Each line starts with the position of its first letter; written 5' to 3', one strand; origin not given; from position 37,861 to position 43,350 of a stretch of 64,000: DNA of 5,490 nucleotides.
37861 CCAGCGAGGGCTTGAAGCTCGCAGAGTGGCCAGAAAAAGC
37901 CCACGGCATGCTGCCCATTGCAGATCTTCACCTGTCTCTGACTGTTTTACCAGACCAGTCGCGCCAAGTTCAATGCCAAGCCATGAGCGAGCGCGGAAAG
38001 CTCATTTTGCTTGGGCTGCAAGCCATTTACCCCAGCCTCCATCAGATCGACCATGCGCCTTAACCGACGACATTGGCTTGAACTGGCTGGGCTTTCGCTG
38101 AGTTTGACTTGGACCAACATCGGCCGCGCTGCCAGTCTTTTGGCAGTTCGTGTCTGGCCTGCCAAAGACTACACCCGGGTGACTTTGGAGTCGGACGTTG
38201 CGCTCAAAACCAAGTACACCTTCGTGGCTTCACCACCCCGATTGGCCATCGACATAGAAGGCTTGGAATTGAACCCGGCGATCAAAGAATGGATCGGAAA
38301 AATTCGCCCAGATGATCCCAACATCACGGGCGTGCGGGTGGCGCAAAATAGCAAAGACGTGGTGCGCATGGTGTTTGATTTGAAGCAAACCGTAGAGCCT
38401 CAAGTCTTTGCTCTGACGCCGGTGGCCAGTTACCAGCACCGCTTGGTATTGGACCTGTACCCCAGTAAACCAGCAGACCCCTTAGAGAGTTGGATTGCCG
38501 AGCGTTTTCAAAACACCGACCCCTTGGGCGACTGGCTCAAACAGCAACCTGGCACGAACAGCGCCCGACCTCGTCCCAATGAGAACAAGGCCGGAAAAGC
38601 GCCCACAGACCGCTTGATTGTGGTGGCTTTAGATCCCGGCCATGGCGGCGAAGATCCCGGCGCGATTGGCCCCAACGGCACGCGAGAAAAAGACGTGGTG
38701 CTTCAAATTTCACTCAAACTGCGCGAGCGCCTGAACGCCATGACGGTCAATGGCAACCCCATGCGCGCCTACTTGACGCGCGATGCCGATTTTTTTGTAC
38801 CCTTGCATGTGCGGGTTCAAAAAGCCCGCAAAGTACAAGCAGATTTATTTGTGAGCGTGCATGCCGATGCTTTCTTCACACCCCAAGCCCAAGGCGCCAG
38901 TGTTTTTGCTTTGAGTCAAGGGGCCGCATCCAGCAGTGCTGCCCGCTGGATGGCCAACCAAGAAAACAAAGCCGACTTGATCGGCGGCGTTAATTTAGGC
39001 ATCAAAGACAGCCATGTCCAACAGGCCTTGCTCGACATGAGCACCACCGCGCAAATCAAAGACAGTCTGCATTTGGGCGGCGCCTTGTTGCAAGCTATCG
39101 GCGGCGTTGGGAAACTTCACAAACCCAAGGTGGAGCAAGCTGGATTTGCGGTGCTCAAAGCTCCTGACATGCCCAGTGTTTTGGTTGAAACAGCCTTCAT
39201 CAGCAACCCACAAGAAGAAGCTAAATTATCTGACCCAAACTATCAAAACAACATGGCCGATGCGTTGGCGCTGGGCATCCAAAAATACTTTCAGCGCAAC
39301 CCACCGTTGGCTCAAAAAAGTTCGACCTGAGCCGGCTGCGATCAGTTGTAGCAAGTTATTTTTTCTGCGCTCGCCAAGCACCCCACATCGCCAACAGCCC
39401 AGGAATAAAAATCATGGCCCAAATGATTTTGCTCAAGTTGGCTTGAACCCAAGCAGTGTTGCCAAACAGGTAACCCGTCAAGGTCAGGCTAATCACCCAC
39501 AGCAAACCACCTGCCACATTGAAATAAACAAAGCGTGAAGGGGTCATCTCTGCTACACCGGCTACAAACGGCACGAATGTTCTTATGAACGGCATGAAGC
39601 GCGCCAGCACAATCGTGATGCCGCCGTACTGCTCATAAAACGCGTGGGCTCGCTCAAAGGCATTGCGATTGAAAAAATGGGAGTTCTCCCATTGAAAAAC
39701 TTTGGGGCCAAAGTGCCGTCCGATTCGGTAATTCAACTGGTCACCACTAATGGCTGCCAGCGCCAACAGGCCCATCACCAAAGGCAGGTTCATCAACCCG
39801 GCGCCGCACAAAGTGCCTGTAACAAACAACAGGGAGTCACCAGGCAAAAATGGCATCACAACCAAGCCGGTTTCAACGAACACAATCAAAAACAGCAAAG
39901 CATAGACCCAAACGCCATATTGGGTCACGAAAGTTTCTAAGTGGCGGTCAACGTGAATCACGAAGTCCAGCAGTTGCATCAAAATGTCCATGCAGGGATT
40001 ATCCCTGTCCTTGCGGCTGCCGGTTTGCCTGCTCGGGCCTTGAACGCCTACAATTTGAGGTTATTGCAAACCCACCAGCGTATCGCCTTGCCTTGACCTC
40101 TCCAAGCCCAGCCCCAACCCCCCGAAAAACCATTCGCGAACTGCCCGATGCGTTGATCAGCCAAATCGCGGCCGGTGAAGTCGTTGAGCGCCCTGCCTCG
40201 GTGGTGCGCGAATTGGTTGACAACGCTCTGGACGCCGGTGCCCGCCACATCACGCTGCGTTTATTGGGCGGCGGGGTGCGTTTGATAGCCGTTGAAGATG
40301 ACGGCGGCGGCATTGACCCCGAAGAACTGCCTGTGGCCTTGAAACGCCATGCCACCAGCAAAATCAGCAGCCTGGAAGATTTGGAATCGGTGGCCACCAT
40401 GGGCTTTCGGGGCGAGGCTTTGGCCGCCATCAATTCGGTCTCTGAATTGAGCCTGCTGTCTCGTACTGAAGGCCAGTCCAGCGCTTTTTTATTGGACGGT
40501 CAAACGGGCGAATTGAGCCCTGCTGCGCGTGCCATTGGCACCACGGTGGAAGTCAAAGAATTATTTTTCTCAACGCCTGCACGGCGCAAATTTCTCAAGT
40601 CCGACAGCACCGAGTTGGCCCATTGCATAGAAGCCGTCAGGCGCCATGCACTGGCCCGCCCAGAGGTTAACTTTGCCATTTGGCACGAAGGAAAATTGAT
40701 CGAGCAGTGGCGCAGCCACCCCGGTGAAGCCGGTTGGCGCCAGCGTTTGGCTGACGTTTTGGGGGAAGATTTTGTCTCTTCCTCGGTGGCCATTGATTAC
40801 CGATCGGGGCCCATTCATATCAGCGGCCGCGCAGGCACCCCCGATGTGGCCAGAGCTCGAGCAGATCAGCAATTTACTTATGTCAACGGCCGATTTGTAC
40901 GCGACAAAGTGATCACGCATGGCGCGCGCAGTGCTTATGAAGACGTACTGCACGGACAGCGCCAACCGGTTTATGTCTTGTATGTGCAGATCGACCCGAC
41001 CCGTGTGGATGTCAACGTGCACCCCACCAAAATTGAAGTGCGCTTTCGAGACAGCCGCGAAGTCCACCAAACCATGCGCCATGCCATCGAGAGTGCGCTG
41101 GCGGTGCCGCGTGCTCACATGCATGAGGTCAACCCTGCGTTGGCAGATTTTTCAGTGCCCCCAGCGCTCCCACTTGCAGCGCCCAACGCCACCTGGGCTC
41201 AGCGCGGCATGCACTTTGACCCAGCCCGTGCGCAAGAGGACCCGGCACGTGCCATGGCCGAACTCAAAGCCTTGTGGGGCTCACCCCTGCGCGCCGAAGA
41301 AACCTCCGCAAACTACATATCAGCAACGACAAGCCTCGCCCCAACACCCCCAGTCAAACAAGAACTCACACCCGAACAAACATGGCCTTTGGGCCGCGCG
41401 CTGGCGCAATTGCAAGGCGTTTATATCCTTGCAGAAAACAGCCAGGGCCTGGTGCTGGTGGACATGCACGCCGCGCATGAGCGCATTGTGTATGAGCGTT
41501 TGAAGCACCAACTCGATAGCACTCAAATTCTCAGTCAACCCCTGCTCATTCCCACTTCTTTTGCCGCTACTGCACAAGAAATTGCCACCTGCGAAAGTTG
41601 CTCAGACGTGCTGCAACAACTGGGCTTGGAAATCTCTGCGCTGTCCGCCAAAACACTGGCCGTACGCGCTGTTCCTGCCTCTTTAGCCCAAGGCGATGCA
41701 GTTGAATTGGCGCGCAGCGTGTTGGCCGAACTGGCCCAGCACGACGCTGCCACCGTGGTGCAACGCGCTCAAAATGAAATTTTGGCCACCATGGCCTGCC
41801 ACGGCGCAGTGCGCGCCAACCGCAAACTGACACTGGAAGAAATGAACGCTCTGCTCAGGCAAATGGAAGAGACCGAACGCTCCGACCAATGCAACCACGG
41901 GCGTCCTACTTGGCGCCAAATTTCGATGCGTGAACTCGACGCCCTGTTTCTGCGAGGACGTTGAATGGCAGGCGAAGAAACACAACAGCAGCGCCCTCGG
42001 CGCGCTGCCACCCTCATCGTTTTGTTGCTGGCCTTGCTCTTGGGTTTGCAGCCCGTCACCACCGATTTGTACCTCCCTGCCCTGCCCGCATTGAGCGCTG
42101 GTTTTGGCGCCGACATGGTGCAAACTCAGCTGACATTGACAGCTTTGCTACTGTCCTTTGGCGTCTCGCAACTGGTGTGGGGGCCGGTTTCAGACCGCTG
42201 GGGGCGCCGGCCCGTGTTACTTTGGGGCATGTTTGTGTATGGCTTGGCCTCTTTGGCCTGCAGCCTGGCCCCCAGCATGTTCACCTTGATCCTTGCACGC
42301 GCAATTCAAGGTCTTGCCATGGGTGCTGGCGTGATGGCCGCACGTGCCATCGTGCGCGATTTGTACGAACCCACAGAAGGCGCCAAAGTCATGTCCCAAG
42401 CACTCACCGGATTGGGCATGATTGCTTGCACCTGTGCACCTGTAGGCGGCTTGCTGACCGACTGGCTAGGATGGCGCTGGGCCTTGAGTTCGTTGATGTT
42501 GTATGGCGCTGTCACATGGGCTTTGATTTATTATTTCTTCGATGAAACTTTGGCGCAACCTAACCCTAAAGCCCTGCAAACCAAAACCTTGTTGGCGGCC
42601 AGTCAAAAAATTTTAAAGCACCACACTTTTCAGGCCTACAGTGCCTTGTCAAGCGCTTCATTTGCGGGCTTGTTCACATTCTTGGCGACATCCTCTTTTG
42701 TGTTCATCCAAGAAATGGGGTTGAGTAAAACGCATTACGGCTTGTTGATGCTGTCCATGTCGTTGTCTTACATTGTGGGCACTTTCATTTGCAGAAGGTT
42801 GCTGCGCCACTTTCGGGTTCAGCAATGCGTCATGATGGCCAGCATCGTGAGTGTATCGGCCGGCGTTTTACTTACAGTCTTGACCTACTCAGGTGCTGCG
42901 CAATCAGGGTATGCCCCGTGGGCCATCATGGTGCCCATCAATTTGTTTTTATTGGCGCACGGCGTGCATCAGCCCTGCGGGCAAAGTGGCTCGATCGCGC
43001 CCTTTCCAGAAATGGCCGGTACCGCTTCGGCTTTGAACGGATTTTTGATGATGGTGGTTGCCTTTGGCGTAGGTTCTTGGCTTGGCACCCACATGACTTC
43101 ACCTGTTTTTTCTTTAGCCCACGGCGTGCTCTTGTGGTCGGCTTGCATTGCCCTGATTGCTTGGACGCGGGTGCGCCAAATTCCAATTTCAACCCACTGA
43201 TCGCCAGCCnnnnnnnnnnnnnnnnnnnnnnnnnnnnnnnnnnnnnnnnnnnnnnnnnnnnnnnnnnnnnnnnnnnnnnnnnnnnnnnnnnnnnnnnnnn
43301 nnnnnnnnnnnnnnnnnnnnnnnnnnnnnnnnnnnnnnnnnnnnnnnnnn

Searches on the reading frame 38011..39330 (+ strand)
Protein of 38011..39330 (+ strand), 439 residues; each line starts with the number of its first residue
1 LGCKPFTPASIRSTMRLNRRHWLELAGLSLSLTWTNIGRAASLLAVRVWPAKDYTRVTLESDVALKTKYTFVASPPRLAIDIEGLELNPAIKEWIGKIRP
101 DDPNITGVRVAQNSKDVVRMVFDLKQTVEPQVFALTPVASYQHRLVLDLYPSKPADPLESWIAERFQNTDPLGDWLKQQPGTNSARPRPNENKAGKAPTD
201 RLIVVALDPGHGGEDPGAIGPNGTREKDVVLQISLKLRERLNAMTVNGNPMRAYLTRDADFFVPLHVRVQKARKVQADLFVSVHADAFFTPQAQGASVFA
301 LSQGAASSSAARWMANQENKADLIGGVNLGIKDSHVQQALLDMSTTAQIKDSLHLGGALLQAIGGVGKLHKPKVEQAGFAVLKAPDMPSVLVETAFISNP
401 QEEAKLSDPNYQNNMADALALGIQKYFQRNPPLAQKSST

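Call 49: search_protein_families(library=pfam, max_evalue=0.000001, proteins=[window:38011-39330:+])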
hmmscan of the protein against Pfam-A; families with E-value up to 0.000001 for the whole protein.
window:38011-39330:+ (439 aa): 2 families
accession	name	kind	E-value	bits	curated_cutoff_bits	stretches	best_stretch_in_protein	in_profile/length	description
PF01520.23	Amidase_3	-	1.3e-46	159.3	27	1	205-425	1-174/174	N-acetylmuramoyl-L-alanine amidase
PF11741.13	AMIN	-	2.5e-16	60.1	20.5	1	45-149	1-101/101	AMIN domain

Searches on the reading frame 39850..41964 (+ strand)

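Call 50: search_protein_families(library=pfam, max_evalue=0.000001, proteins=[window:39850-41964:+])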
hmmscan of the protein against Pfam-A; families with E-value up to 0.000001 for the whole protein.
window:39850-41964:+ (704 aa): 4 families
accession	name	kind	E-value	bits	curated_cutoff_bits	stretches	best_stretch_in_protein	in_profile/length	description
PF08676.16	MutL_C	-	4.8e-46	156.4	25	1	518-660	1-142/142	MutL C terminal dimerisation domain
PF01119.25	DNA_mis_repair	-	6.2e-38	129.5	26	1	301-417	2-118/119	DNA mismatch repair protein, C-terminal domain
PF13589.12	HATPase_c_3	-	1.6e-11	44.8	25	1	116-216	4-104/137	Histidine kinase-, DNA gyrase B-, and HSP90-like ATPase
PF02518.31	HATPase_c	-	5.9e-08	33.6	26.4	1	113-169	4-63/111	Histidine kinase-, DNA gyrase B-, and HSP90-like ATPase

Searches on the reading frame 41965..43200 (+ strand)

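Call 50: search_protein_families(library=pfam, max_evalue=0.000001, proteins=[window:41965-43200:+])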
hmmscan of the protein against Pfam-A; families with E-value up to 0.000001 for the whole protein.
window:41965-43200:+ (411 aa): 1 family
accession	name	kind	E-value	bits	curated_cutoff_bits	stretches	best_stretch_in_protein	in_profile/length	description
PF07690.21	MFS_1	-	4.6e-40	138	33.4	1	24-366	3-343/347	Major Facilitator Superfamily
